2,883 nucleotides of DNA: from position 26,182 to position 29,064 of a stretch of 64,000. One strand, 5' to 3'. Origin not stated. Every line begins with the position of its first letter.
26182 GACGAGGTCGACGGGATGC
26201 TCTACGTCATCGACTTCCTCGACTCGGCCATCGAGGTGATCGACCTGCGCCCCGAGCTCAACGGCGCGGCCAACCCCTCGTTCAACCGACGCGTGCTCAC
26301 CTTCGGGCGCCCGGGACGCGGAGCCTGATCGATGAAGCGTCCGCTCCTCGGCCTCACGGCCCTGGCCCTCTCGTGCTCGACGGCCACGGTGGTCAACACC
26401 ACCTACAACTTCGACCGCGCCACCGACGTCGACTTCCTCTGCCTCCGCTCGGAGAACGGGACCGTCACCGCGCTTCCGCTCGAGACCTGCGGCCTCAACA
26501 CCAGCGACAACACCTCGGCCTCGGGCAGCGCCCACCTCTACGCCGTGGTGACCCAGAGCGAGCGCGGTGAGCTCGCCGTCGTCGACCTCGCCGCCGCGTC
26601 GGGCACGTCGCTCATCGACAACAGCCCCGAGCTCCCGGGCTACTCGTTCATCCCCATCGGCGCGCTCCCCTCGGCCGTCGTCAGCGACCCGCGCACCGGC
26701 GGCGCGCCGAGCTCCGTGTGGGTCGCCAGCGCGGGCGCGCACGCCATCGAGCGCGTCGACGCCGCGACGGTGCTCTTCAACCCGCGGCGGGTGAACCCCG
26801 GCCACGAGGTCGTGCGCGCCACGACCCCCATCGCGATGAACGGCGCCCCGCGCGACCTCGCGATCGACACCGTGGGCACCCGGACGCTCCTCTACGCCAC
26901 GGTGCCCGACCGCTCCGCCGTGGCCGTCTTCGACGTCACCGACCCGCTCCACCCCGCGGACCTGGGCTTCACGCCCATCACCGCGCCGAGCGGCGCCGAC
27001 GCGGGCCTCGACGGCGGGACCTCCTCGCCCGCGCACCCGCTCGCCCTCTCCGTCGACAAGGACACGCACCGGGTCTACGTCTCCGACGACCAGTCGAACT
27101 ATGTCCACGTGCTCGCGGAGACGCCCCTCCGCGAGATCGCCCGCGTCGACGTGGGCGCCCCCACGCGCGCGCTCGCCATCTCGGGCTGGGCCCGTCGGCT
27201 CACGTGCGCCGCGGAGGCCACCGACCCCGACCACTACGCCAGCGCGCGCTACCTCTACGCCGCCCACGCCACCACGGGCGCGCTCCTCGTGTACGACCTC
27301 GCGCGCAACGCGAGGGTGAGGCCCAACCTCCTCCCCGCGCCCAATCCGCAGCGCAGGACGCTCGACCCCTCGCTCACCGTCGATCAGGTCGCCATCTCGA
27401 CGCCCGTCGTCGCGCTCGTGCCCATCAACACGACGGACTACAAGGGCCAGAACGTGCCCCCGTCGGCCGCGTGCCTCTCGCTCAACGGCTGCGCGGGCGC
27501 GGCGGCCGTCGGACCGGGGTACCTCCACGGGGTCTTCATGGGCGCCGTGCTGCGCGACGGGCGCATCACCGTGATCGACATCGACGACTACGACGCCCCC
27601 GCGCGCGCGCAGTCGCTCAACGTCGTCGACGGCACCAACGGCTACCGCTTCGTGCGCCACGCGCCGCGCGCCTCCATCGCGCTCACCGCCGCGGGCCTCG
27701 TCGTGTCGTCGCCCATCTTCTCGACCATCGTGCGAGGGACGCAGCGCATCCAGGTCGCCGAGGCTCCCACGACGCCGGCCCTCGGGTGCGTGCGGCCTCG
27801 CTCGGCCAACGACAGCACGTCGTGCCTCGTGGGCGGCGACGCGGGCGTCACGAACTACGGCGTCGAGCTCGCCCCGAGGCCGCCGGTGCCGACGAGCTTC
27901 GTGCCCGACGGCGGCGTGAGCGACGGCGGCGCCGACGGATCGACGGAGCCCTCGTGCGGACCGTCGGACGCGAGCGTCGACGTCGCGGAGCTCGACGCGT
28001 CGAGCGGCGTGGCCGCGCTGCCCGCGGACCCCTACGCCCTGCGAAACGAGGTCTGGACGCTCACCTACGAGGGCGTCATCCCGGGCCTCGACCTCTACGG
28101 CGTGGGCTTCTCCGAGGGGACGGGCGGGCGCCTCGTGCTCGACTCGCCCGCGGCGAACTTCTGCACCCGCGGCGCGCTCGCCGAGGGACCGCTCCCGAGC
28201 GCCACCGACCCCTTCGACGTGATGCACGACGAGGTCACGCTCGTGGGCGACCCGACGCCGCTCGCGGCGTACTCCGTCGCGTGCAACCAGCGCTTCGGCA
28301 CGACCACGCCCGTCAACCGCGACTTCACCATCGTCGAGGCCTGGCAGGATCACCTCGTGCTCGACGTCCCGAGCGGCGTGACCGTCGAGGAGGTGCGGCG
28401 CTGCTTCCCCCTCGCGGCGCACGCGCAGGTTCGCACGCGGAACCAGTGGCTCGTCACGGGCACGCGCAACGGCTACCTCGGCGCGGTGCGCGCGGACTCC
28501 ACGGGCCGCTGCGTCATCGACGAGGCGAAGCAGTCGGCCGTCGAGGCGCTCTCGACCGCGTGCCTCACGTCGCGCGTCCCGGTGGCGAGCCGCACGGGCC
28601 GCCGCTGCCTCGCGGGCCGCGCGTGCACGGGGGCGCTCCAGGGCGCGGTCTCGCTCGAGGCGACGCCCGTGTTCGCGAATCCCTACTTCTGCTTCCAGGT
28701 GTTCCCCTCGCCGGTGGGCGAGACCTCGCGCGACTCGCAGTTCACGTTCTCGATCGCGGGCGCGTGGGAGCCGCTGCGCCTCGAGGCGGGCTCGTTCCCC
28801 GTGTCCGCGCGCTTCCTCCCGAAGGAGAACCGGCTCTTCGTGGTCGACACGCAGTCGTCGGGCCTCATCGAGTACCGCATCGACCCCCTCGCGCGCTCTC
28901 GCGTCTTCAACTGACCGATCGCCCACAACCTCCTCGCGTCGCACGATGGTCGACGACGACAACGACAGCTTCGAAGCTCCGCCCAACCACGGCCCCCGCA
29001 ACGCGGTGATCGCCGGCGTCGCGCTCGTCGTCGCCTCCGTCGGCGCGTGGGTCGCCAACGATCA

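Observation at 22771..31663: Co-directional cluster: zinc-ribbon/PEGA Ser/Thr kinase, two paralogous propeller lipoproteins, a membrane protein and a ferritin-like protein, ending in fusion A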

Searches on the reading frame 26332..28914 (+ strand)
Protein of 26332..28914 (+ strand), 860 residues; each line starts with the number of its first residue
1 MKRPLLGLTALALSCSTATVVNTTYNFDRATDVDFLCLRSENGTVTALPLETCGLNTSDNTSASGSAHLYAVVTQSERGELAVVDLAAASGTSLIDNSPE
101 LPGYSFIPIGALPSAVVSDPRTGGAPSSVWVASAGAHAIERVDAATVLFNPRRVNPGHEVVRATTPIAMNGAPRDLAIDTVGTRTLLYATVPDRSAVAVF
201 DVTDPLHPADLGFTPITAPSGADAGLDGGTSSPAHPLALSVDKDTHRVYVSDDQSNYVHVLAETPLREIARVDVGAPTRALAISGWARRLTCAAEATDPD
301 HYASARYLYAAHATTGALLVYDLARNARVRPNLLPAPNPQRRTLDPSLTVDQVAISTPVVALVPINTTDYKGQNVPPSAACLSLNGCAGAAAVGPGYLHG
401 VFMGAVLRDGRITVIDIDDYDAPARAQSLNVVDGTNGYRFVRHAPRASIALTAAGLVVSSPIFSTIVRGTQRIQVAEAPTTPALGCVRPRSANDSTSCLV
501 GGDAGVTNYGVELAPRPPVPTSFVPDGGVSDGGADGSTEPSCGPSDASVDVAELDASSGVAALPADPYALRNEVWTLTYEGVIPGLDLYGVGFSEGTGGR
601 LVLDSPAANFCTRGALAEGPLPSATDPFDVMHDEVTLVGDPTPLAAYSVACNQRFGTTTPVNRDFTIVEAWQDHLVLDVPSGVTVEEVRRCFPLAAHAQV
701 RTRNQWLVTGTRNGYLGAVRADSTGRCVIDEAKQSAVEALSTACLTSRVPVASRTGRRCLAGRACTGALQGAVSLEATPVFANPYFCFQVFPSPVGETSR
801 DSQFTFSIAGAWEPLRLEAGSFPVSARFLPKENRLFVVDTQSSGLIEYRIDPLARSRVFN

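Call 9: search_protein_families(library=pfam, proteins=[window:26332-28914:+], max_evalue=1)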
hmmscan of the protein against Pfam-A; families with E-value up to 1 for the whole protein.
window:26332-28914:+ (860 aa): 1 family
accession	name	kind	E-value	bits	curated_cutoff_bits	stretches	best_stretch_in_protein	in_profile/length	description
PF10282.15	Lactonase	-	0.037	13.7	21.7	0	23-99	5-82/344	Lactonase, 7-bladed beta-propeller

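Call 10: search_protein_families(library=ncbifam, proteins=[window:26332-28914:+], max_evalue=1)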
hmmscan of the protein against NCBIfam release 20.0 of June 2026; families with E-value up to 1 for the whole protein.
window:26332-28914:+ (860 aa): 1 family
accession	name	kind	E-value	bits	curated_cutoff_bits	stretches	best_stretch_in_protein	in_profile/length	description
TIGR03866.1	PQQ_ABC_repeats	subfamily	0.0023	17.1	287.3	1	234-308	83-157/310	PQQ-dependent catabolism-associated beta-propeller protein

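Call 13: find_homologous_proteins(query=window:26332-28914:+, max_evalue=0.001)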
Query window:26332-28914:+ (860 aa): 120 proteins with E <= 0.001 among 8000 candidates.
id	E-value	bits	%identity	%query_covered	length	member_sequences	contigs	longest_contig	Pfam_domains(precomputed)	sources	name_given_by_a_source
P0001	0.0e+0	1913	100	100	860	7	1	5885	-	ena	-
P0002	0.0e+0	1529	82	100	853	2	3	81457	-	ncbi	-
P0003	0.0e+0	1383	73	100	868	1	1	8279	-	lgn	-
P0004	0.0e+0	1171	65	98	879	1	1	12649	-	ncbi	-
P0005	0.0e+0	1094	60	100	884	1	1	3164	-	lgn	-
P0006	0.0e+0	1085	59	100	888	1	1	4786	-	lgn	-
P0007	0.0e+0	1077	59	100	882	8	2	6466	-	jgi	jgi:hypothetical protein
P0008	0.0e+0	1018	56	100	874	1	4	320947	-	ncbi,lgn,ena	-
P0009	2.5e-288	977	56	100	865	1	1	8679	-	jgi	jgi:hypothetical protein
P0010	6.2e-260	883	53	98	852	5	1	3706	-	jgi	jgi:hypothetical protein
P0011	1.5e-259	882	53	98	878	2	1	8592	-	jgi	-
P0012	4.1e-259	880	51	100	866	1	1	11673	-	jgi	jgi:DNA-binding beta-propeller fold protein YncE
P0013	6.4e-259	880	52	100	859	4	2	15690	-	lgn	-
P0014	1.1e-257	876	51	98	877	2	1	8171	-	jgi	-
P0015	2.5e-257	874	52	98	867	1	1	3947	-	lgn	-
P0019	7.3e-187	641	44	99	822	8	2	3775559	-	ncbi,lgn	-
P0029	1.8e-154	534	40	99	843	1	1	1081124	-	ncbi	-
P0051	8.9e-23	99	24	74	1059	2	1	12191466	-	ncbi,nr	ncbi:hypothetical protein [Labilithrix luteola]|nr:hypothetical protein [Labilithrix luteola]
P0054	4.1e-22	96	26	73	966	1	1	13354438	-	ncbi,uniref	ncbi:hypothetical protein [Sorangium sp. So ce1000]|uniref:hypothetical protein n=1 Tax=Sorangium sp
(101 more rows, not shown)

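Call 14: find_encoding_contigs(protein=P0019, flank=10000, max_places=2)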
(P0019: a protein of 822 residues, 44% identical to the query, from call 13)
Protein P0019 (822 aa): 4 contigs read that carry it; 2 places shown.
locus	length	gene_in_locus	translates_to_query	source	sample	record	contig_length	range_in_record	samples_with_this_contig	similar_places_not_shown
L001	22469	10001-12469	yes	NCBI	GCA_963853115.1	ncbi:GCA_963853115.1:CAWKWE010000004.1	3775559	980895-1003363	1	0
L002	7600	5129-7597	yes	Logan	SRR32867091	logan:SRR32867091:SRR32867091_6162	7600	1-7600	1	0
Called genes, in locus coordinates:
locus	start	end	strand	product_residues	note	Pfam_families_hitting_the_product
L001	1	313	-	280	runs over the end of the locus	-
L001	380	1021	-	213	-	-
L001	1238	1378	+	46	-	-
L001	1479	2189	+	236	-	PF00069:Pkinase, PF07714:PK_Tyr_Ser-Thr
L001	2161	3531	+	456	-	PF00069:Pkinase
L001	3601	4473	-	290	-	-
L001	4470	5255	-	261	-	-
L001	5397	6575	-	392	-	PF13581:HATPase_c_2 (weak), PF02518:HATPase_c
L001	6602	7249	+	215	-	PF00072:Response_reg, PF00196:GerE, PF04545:Sigma70_r4 (weak), PF08281:Sigma70_r4_2, PF13384:HTH_23 (weak)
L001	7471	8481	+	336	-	PF25390:WD40_RLD, PF00415:RCC1 (faint), PF13540:RCC1_2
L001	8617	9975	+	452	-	-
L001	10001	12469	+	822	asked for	-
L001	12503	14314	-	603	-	-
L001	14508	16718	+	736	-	PF01799:Fer2_2, PF01315:Ald_Xan_dh_C, PF02738:MoCoBD_1, PF20256:MoCoBD_2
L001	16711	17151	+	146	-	PF20256:MoCoBD_2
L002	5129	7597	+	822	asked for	-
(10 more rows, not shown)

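Call 15: find_encoding_contigs(protein=P0008, flank=10000, max_places=2)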
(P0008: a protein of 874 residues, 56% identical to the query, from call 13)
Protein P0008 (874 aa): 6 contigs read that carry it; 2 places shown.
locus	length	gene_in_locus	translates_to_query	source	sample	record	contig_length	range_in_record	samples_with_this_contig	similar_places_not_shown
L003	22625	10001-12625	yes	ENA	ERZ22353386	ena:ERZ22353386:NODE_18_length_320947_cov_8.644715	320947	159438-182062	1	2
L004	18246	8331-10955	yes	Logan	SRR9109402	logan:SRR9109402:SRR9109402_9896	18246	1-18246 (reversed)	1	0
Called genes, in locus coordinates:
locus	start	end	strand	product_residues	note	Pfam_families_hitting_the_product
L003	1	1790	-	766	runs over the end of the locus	PF09371:Tex_N, PF22706:Tex_central_region, PF14639:YqgF, PF16921:Tex_YqgF, PF12836:HHH_3, PF17674:HHH_9, PF00575:S1, PF23459:S1_RRP5, +1 more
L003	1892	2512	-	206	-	-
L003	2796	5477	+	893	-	PF08335:GlnD_UR_UTase, PF01966:HD (weak), PF01842:ACT (weak)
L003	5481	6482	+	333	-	-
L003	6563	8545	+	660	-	PF00069:Pkinase, PF07714:PK_Tyr_Ser-Thr, PF08308:PEGA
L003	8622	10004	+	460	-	-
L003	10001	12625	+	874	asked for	-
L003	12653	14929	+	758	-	-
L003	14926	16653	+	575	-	-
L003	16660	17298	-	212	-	-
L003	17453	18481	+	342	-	PF08279:HTH_11 (weak), PF19187:HTH_PafC (weak), PF13280:WYL, PF25583:WCX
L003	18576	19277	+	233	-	PF02678:Pirin, PF17954:Pirin_C_2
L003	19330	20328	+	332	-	-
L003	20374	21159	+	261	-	PF05742:TANGO2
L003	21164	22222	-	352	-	-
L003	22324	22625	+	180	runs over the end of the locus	PF00578:AhpC-TSA, PF08534:Redoxin, PF00085:Thioredoxin, PF13098:Thioredoxin_2, PF13905:Thioredoxin_8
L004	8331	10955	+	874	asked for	-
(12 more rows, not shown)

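Call 16: find_encoding_contigs(protein=P0029, flank=10000, max_places=2)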
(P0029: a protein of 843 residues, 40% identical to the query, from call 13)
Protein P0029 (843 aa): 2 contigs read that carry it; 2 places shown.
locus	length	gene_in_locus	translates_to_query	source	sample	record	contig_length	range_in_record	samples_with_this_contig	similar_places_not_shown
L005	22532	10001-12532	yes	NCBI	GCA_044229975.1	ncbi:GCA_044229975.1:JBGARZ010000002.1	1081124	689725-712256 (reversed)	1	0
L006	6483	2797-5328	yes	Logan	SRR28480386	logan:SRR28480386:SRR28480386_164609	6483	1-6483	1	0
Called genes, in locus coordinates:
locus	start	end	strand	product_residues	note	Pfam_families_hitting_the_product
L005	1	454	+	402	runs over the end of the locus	PF07549:Sec_GG (weak), PF02355:SecD_SecF_C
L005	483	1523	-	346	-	PF20511:PMI_typeI_cat (weak)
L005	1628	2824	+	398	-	PF01520:Amidase_3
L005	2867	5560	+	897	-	PF08335:GlnD_UR_UTase, PF01966:HD, PF01842:ACT, PF26956:ACT_ACR_D1 (faint)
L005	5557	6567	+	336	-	PF07719:TPR_2 (faint), PF13428:TPR_14 (faint), PF00515:TPR_1 (faint), PF13432:TPR_16 (weak), PF13432:TPR_16 (weak), PF14559:TPR_19 (weak), PF23914:TPR_CcmH_CycH (weak), PF13432:TPR_16, +4 more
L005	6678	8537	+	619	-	PF00069:Pkinase, PF07714:PK_Tyr_Ser-Thr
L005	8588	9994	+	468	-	-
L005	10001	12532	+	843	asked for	-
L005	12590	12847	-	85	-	-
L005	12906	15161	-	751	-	PF01494:FAD_binding_3, PF00724:Oxidored_FMN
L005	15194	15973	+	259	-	PF03372:Exo_endo_phos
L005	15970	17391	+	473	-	PF00069:Pkinase, PF07714:PK_Tyr_Ser-Thr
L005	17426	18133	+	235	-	-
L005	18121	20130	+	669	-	-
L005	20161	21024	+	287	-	PF00753:Lactamase_B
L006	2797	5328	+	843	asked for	-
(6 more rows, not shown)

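Call 18: find_encoding_contigs(protein=P0051, flank=10000, max_places=1)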
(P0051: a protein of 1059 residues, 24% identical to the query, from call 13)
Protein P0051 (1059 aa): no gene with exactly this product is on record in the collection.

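Call 19: find_encoding_contigs(protein=P0054, flank=10000, max_places=1)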
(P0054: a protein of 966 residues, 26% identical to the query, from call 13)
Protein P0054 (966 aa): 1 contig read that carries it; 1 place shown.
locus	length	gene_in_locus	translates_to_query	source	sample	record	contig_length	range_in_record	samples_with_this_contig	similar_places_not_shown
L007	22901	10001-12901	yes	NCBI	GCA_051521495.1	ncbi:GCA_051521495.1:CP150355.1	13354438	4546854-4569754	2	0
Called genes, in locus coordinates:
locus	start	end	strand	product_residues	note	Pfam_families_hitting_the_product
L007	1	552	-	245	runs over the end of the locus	-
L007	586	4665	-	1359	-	PF00069:Pkinase, PF07714:PK_Tyr_Ser-Thr, PF13191:AAA_16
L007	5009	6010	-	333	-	-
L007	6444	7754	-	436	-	PF00481:PP2C (weak), PF13672:PP2C_2, PF07228:SpoIIE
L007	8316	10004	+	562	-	-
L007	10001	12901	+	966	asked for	-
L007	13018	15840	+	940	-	PF01624:MutS_I, PF05188:MutS_II, PF05192:MutS_III, PF05190:MutS_IV, PF00488:MutS_V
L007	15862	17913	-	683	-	PF17517:IgGFc_binding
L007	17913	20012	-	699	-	PF01833:TIG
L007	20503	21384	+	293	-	PF00318:Ribosomal_S2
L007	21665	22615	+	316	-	PF00889:EF_TS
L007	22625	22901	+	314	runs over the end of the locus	PF01522:Polysacc_deac_1, PF10096:DUF2334 (weak)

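Call 24: find_related_loci(query=A1, collection=genome_contigs, flank=10000)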
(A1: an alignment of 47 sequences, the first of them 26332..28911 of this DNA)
Query A1 (860 aa) in genome_contigs; peptide patterns used: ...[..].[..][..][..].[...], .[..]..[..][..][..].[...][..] (x = any residue, [..] = any of these).
377 stretches matched a pattern; 207 encode a relative of the query (tblastn E <= 1e-3); the best 80 are kept; 76 distinct loci.
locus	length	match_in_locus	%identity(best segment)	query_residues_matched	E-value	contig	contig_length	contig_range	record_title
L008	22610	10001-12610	93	1-860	0e+0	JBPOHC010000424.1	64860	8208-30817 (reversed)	MAG: Myxococcota bacterium isolate MAG_1 c_000000106778, whole genome shotgun sequence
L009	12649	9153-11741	65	15-860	0e+0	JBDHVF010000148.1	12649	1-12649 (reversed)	MAG: Polyangiales bacterium isolate AS-MESO-3CA.253 NODE_21475_length_12649_cov_4.567133, whole genome shotgun sequence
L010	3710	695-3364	58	2-860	0e+0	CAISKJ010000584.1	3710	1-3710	MAG: uncultured delta proteobacterium isolate KT_bin-2017 genome assembly, contig: bin-2017:0584/1849, whole genome shot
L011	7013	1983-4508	51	17-860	0e+0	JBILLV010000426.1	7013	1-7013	MAG: Polyangiales bacterium isolate ME2017-08-08_3300044911_group7_bin125 Rohwer_bin1484_scaffold_16459_c1, whole genome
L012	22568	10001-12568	52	15-860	0e+0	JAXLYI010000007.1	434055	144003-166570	MAG: Polyangiales bacterium isolate STL-MYX9 C4.55.fa-7, whole genome shotgun sequence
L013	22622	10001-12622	56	1-860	0e+0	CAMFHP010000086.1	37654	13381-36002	MAG: uncultured Myxococcaceae bacterium isolate SRR9109402_bin.20_metaWRAP_v1.3_MAG genome assembly, contig: ERZ12289980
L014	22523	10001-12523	42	8-860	0e+0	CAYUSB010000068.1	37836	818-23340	MAG TPA_asm: uncultured Myxococcaceae bacterium isolate binchicken_co266_258 genome assembly, contig: NODE_1918_length_3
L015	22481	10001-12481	42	3-860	9e-179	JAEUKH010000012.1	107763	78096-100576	MAG: Myxococcales bacterium isolate new MAG-90 k141_4008407, whole genome shotgun sequence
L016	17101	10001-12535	40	5-860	2e-176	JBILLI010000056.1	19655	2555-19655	MAG: Polyangiales bacterium isolate ME2017-07-27_3300044645_group7_bin3 Rohwer_bin1483_scaffold_1985_c1, whole genome sh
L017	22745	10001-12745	38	1-860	8e-169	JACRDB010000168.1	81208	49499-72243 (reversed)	MAG: Deltaproteobacteria bacterium isolate NC_groundwater_1661_Pr3_B-0.1um_73_23 SR-2_scaffold_141_4206226, whole genome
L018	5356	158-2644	39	5-860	3e-165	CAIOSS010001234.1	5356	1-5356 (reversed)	MAG: uncultured delta proteobacterium isolate Loclat_bin-08890 genome assembly, contig: bin-08890:1234/1467, whole genom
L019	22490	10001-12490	38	5-860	4e-161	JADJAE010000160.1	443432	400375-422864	MAG: Deltaproteobacteria bacterium isolate AalW_18-Q3-R10-53_BATAC.29 tig01688517-10-4406930, whole genome shotgun seque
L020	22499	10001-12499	40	6-860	8e-161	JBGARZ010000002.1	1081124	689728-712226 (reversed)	MAG: Polyangiales bacterium isolate MAG_AAO_H10.19 AAOH10-19_opera_contig_9, whole genome shotgun sequence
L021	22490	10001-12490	39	5-860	8e-160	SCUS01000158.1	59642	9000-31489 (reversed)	MAG: Myxococcaceae bacterium isolate GW715_bin.15 GW715_bin.15-104945, whole genome shotgun sequence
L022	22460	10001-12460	39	10-860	3e-164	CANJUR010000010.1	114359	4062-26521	MAG: Deltaproteobacteria bacterium isolate RH-26jul17-416 genome assembly, contig: RH-26jul17-C333, whole genome shotgun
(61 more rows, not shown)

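Call 33: search_solved_structures(query=A1, max_evalue=1)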
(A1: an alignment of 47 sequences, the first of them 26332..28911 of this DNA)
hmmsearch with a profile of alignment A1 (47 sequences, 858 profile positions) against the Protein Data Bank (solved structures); distinct sequences matched with E-value up to 1: 20.
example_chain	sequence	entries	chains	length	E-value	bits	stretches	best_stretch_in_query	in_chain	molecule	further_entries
1l0q_A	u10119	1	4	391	2.5e-09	39.1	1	112-288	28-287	Surface layer protein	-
7djl_C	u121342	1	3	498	6.3e-07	31.1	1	224-279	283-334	Protein SUPPRESSOR OF QUENCHING 1, chloroplastic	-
7djm_A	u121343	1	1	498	1e-06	30.4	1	224-279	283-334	Protein SUPPRESSOR OF QUENCHING 1, chloroplastic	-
7djk_A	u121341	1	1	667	2.8e-06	29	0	224-279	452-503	Protein SUPPRESSOR OF QUENCHING 1, chloroplastic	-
7djj_A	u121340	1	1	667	2.8e-06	29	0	224-279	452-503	Protein SUPPRESSOR OF QUENCHING 1, chloroplastic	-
6g7w_A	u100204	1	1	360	3.6e-05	25.3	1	172-276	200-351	NHL repeat-containing protein 2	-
5c2v_B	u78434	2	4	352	8.9e-05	24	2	233-287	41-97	HYDRAZINE SYNTHASE BETA SUBUNIT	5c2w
6gc1_A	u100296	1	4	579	0.00021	22.8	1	227-276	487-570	NHL repeat-containing protein 2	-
5gje_A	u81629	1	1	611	0.0032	18.9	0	244-272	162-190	Low-density lipoprotein receptor-related protein 6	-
8ffe_A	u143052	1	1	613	0.0033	18.8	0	244-272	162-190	Low-density lipoprotein receptor-related protein 6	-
3s94_A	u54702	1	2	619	0.0033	18.8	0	244-272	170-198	Low-density lipoprotein receptor-related protein 6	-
4dg6_A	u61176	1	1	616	0.0033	18.8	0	244-272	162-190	Low-density lipoprotein receptor-related protein 6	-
6l6r_A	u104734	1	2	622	0.0035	18.8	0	244-272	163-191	Low-density lipoprotein receptor-related protein 6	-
8ctg_C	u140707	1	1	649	0.0042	18.5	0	244-272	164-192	Low-density lipoprotein receptor-related protein 6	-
3vgz_A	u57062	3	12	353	0.008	17.6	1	118-262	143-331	Uncharacterized protein YncE | PQQ-dependent catabolism-associated beta-propeller protein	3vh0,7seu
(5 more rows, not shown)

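Call 34: predict_structure(alignment_id=A1)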
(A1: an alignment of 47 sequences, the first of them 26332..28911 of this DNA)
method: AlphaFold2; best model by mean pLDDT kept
length: 860 residues; sequences in the alignment: 47
mean_pLDDT: 86.4   pTM: 0.85
mean pLDDT of the five models: 86.4, 86.2, 84.8, 83.3, 83.1
residues with pLDDT >= 90: 509; 70-90: 238; 50-70: 70; < 50: 43
segments of 3 or more residues with pLDDT < 50: 1-3, 12-23, 223-226, 500-504, 529-534, 620-624
pLDDT, mean of each block of 10 residues (from residue 1): 52 43 66 95 90 89 93 93 89 82 83 94 88 95 88 60 74 97 96 97 93 86 49 90 96 96 94 96 95 92 96 98 97 92 91 97 96 85 89 92 98 97 88 81 94 83 89 88 84 69 61 88 68 52 60 51 83 95 96 92 95 84 51 90 93 89 94 96 94 88 95 92 94 88 85 85 85 87 93 89 94 94 95 95 92 91
secondary structure, 60 per line:
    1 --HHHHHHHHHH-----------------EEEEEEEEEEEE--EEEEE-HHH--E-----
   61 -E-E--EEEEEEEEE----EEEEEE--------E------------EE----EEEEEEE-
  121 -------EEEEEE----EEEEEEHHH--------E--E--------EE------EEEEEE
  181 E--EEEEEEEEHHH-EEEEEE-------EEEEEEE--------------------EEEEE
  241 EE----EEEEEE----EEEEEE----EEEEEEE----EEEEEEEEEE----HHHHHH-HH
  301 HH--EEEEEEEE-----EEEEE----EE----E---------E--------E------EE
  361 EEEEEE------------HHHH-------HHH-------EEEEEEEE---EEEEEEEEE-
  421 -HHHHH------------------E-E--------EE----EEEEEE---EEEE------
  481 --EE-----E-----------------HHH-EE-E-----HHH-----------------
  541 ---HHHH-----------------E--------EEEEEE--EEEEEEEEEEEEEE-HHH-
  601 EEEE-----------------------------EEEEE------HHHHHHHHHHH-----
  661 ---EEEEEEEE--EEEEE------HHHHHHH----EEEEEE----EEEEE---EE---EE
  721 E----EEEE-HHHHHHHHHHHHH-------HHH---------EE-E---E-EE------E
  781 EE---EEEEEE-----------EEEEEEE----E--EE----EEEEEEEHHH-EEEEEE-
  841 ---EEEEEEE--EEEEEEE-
elements in order (helices of 4 or more, strands of 3 or more residues): H3-12 E30-41 E44-48 E67-75 E80-85 E113-119 E128-133 E138-143 E175-181 E184-191 E196-201 E209-215 E236-242 E247-252 E257-262 E267-273 E278-287 H292-297 H299-302 E305-312 E318-322 E359-366 H379-382 E400-407 E411-419 H422-426 E462-467 E471-474 H544-547 E574-579 E582-595 E601-604 E634-638 H645-655 E664-671 E674-678 H685-691 E696-701 E706-710 E719-721 E726-729 H731-743 E780-782 E786-791 E803-809 E823-829 E834-839 E844-850 E853-859
